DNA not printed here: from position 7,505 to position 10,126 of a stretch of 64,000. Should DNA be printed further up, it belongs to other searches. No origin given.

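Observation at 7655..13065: SPOR lipoprotein / pentapeptide-repeat protein / orphan VirD4-TraG-like ATPase module with no other secretion genes in view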

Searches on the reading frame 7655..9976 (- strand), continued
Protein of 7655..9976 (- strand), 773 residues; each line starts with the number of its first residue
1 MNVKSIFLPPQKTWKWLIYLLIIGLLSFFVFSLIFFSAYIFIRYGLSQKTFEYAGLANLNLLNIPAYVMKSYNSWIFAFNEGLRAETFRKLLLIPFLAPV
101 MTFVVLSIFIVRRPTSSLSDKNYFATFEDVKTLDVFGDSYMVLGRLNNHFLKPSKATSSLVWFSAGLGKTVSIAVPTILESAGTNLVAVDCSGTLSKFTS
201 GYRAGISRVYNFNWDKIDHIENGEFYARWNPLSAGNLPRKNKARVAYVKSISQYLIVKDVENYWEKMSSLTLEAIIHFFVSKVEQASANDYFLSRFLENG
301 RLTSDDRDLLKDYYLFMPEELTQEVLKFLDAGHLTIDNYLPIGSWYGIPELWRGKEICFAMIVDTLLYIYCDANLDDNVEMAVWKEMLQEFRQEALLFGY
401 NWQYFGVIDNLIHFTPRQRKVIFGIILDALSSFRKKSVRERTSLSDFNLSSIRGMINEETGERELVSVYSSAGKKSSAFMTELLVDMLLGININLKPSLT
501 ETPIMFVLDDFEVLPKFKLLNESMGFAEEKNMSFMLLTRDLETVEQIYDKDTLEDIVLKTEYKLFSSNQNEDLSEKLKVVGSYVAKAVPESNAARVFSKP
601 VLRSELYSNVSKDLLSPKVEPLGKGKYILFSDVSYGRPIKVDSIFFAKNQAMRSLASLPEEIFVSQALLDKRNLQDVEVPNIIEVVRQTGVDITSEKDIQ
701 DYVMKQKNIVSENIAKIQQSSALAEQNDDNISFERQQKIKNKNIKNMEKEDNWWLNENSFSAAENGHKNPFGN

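Call 66: fold_search(model_id=the predicted structure, library=pdb)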
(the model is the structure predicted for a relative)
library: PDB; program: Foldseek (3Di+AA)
matches with E <= 10: 327; with E <= 0.001: 64
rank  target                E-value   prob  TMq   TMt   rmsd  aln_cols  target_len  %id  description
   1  8dol_A                1.2e-13  1.00  0.39  0.54  16.4       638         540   13  Mechanism of regulation of the Helicobacter pylori Cagbeta ATPase by CagZ (released 2023-02-15)
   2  8dol_F                5.1e-13  1.00  0.45  0.64  14.5       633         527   12  Mechanism of regulation of the Helicobacter pylori Cagbeta ATPase by CagZ (released 2023-02-15)
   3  8dol_B                7.0e-13  1.00  0.39  0.59  14.2       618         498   12  Mechanism of regulation of the Helicobacter pylori Cagbeta ATPase by CagZ (released 2023-02-15)
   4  8dol_D                1.1e-12  1.00  0.40  0.57  15.2       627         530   12  Mechanism of regulation of the Helicobacter pylori Cagbeta ATPase by CagZ (released 2023-02-15)
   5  8dol_C                1.4e-12  1.00  0.43  0.63  11.4       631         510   11  Mechanism of regulation of the Helicobacter pylori Cagbeta ATPase by CagZ (released 2023-02-15)
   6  1e9s_F                8.8e-07  1.00  0.33  0.57   9.8       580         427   10  Bacterial conjugative coupling protein TrwBdeltaN70. Unbound monoclinic form. (released 2001-02-06)
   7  1e9s_K                1.1e-06  1.00  0.34  0.58   8.9       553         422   10  Bacterial conjugative coupling protein TrwBdeltaN70. Unbound monoclinic form. (released 2001-02-06)
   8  1e9r_G                1.2e-06  1.00  0.33  0.57  10.7       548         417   11  Bacterial conjugative coupling protein TrwBdeltaN70. Trigonal form in complex with sulphate. (released 2001-02-06)
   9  1gl7_G                1.5e-06  1.00  0.34  0.58   9.0       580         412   10  Plasmid coupling protein TrwB in complex with the non-hydrolisable ATP-analogue ADPNP. (released 2002-05-16)
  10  1e9s_J                1.9e-06  1.00  0.33  0.56   8.8       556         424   10  Bacterial conjugative coupling protein TrwBdeltaN70. Unbound monoclinic form. (released 2001-02-06)
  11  1e9s_I                2.0e-06  1.00  0.34  0.57   8.4       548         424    9  Bacterial conjugative coupling protein TrwBdeltaN70. Unbound monoclinic form. (released 2001-02-06)
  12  1e9s_A                2.2e-06  1.00  0.34  0.57   8.7       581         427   11  Bacterial conjugative coupling protein TrwBdeltaN70. Unbound monoclinic form. (released 2001-02-06)
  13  1e9r_A                2.4e-06  1.00  0.36  0.61   8.4       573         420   10  Bacterial conjugative coupling protein TrwBdeltaN70. Trigonal form in complex with sulphate. (released 2001-02-06)
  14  1e9r_D                2.4e-06  1.00  0.34  0.59   9.0       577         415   10  Bacterial conjugative coupling protein TrwBdeltaN70. Trigonal form in complex with sulphate. (released 2001-02-06)
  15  8wfd_F                2.4e-06  1.00  0.29  0.38  14.6       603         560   12  The cryo-EM structure of TdpAB in complex with AMPPNP and DNA (released 2025-01-22)
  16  1e9r_E                2.5e-06  1.00  0.36  0.60   8.9       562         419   10  Bacterial conjugative coupling protein TrwBdeltaN70. Trigonal form in complex with sulphate. (released 2001-02-06)
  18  1e9s_B                3.0e-06  1.00  0.29  0.50  10.5       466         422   10  Bacterial conjugative coupling protein TrwBdeltaN70. Unbound monoclinic form. (released 2001-02-06)
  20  1e9s_L                3.3e-06  1.00  0.34  0.57   8.5       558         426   11  Bacterial conjugative coupling protein TrwBdeltaN70. Unbound monoclinic form. (released 2001-02-06)
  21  1e9s_E                3.4e-06  1.00  0.32  0.53   7.9       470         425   11  Bacterial conjugative coupling protein TrwBdeltaN70. Unbound monoclinic form. (released 2001-02-06)
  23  1e9s_H                3.8e-06  1.00  0.33  0.57   8.5       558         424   10  Bacterial conjugative coupling protein TrwBdeltaN70. Unbound monoclinic form. (released 2001-02-06)
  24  1e9r_B                4.1e-06  1.00  0.34  0.58   9.1       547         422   10  Bacterial conjugative coupling protein TrwBdeltaN70. Trigonal form in complex with sulphate. (released 2001-02-06)
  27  1e9s_M                6.0e-06  1.00  0.34  0.57   9.0       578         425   10  Bacterial conjugative coupling protein TrwBdeltaN70. Unbound monoclinic form. (released 2001-02-06)
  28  1e9s_D                6.3e-06  1.00  0.33  0.57   9.1       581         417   10  Bacterial conjugative coupling protein TrwBdeltaN70. Unbound monoclinic form. (released 2001-02-06)
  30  1e9s_G                8.0e-06  1.00  0.33  0.56   9.4       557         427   10  Bacterial conjugative coupling protein TrwBdeltaN70. Unbound monoclinic form. (released 2001-02-06)
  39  1e9r_F                1.3e-05  1.00  0.35  0.60   9.0       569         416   10  Bacterial conjugative coupling protein TrwBdeltaN70. Trigonal form in complex with sulphate. (released 2001-02-06)
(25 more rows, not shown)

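Call 69: search_protein_families(library=padloc, proteins=[window:7655-9976:-], max_evalue=0.01)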
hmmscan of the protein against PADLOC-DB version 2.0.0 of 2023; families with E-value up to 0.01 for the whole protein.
window:7655-9976:- (773 aa): 0 families

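Call 75: search_protein_families(library=pfam, proteins=[L083:240-614:+, L083:1153-1806:+, L083:1871-2344:+, L083:2422-2766:+, L083:2795-4096:+, L083:4699-5280:-, L083:5327-6292:-, L083:6279-7841:-, L083:7850-8407:-, L083:8533-9894:+], max_evalue=0.01)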
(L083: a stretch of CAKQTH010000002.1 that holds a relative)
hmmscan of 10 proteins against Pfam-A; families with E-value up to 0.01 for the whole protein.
L083:240-614:+ (124 aa): 0 families

L083:1153-1806:+ (217 aa): 2 families
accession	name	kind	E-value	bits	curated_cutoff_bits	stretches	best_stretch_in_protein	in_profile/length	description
PF00717.28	Peptidase_S24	-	8.5e-30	103.3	23.3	1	96-209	1-114/116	Peptidase S24-like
PF01726.22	LexA_DNA_bind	-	2e-12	47.1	23.7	1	2-63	4-65/65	LexA DNA binding domain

L083:1871-2344:+ (157 aa): 1 family
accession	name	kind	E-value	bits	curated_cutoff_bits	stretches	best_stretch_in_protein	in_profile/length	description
PF04956.18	TrbC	-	9.7e-10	39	27.9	1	38-131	2-96/98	TrbC/VIRB2 pilin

L083:2422-2766:+ (114 aa): 1 family
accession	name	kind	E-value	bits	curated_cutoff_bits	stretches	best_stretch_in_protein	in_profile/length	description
PF04956.18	TrbC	-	0.0012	19.4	27.9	1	12-94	12-97/98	TrbC/VIRB2 pilin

L083:2795-4096:+ (433 aa): 0 families

L083:4699-5280:- (193 aa): 1 family
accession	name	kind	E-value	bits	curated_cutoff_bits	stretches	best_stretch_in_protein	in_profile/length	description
PF00160.26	Pro_isomerase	-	3.2e-43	148.1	21.7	1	47-186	5-156/159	Cyclophilin type peptidyl-prolyl cis-trans isomerase/CLD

L083:5327-6292:- (321 aa): 8 families
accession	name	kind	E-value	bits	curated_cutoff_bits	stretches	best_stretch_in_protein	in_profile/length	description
PF14397.11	ATPgrasp_ST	-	3.1e-89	299.3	31.4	1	28-301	2-278/278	Sugar-transfer associated ATP-grasp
PF08443.16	RimK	-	2.3e-14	53.9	21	2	239-297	127-183/188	RimK-like ATP-grasp domain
PF14398.11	ATPgrasp_YheCD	-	1.4e-10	41.3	26.8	1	55-140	19-103/255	YheC/D like ATP-grasp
PF02655.19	ATP-grasp_3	-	8e-09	36.2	23.2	1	46-113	2-59/160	ATP-grasp domain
PF02955.21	GSH-S_ATP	-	3.3e-08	33.6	23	1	168-210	85-127/175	Prokaryotic glutathione synthetase, ATP-grasp domain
PF03133.20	TTL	-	0.0025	17.5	20.1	0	259-295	238-274/292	Tubulin-tyrosine ligase family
PF14305.11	ATPgrasp_TupA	-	0.0032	17.5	25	1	42-106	15-77/241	TupA-like ATPgrasp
PF01071.24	GARS_A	-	0.0045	17.3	27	0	47-107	2-60/194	Phosphoribosylglycinamide synthetase, ATP-grasp (A) domain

L083:6279-7841:- (520 aa): 2 families
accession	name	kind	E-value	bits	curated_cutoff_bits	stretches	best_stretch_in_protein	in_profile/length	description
PF14402.11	7TM_transglut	-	1.4e-78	264.3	25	1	265-511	2-247/248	7 transmembrane helices usually fused to an inactive transglutaminase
PF14400.11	Transglut_i_TM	-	1.3e-23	84.2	25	1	35-177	1-145/161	Inactive transglutaminase fused to 7 transmembrane helices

L083:7850-8407:- (185 aa): 1 family
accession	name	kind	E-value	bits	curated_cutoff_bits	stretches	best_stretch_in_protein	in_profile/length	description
PF05618.17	Zn_protease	-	5.2e-27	94.9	27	1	54-181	1-132/138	Putative ATP-dependent zinc protease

L083:8533-9894:+ (453 aa): 5 families
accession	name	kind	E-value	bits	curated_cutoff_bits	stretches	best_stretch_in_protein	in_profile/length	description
PF00805.28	Pentapeptide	-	4.2e-24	84.2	20.2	3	160-199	1-40/40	Pentapeptide repeats (8 copies)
PF13576.12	Pentapeptide_3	-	1.2e-16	61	27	1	132-175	1-47/48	Pentapeptide repeats (9 copies)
PF13599.13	Pentapeptide_4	-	1.3e-14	54.4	38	1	154-219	5-70/78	Pentapeptide repeat region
PF25296.1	Decapeptide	-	0.00073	19.8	45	1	137-189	12-64/74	Decapeptide repeat region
PF17621.7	DUF5508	-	0.0058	16.3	27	0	150-172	143-165/263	Family of unknown function (DUF5508)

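Call 80: list_cluster_members(proteins=[P0171, P0172, P0176, P0177, P0179, P0182, P0184, P0188, P0191, P0209])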
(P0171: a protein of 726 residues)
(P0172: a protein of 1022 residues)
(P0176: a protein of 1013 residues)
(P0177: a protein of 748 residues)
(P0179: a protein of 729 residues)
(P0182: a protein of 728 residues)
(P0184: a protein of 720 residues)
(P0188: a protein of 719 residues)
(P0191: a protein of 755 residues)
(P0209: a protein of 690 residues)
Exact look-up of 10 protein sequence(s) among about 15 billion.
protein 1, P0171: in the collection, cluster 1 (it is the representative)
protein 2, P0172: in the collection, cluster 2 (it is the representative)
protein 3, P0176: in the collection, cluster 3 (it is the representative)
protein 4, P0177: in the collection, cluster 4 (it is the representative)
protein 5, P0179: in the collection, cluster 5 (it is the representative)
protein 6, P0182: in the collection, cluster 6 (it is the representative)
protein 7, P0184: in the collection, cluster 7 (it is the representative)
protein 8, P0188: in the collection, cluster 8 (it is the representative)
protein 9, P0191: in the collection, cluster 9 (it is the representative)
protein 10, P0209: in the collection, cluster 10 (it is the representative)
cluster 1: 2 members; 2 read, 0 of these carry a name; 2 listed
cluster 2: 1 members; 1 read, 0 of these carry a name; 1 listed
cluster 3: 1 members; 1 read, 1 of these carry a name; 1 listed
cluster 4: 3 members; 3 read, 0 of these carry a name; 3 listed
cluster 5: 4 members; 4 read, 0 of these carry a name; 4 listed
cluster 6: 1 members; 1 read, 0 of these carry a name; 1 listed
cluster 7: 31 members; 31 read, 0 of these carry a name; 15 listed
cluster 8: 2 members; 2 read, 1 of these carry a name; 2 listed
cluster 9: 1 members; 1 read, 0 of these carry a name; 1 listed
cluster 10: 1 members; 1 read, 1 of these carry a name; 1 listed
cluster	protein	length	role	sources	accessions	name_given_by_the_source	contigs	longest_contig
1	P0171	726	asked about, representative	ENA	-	-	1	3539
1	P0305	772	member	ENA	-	-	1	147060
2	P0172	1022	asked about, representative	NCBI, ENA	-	-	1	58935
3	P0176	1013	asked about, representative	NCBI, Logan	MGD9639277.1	MAG: type IV secretory system conjugative DNA transfer family protein ...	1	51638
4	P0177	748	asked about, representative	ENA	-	-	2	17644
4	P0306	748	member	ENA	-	-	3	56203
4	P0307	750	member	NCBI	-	-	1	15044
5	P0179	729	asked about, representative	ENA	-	-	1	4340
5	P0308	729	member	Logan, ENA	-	-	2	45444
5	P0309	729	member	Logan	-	-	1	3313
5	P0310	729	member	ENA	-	-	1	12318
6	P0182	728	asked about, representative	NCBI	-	-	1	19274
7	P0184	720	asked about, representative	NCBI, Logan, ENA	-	-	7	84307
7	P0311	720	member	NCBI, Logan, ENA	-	-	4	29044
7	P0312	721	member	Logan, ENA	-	-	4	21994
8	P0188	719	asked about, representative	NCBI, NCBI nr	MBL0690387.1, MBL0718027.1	MAG: type IV secretory system conjugative DNA transfer family protein ... | type IV secretory system conjugative DNA transfer family protein [Alphaproteobacteria ...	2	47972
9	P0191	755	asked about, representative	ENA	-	-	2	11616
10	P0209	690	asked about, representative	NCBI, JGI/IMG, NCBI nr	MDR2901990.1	MAG: type IV secretory system conjugative DNA transfer family protein [Lactobacillales ... | hypothetical protein | type IV secretory system conjugative DNA transfer family protein [Lactobacillales ...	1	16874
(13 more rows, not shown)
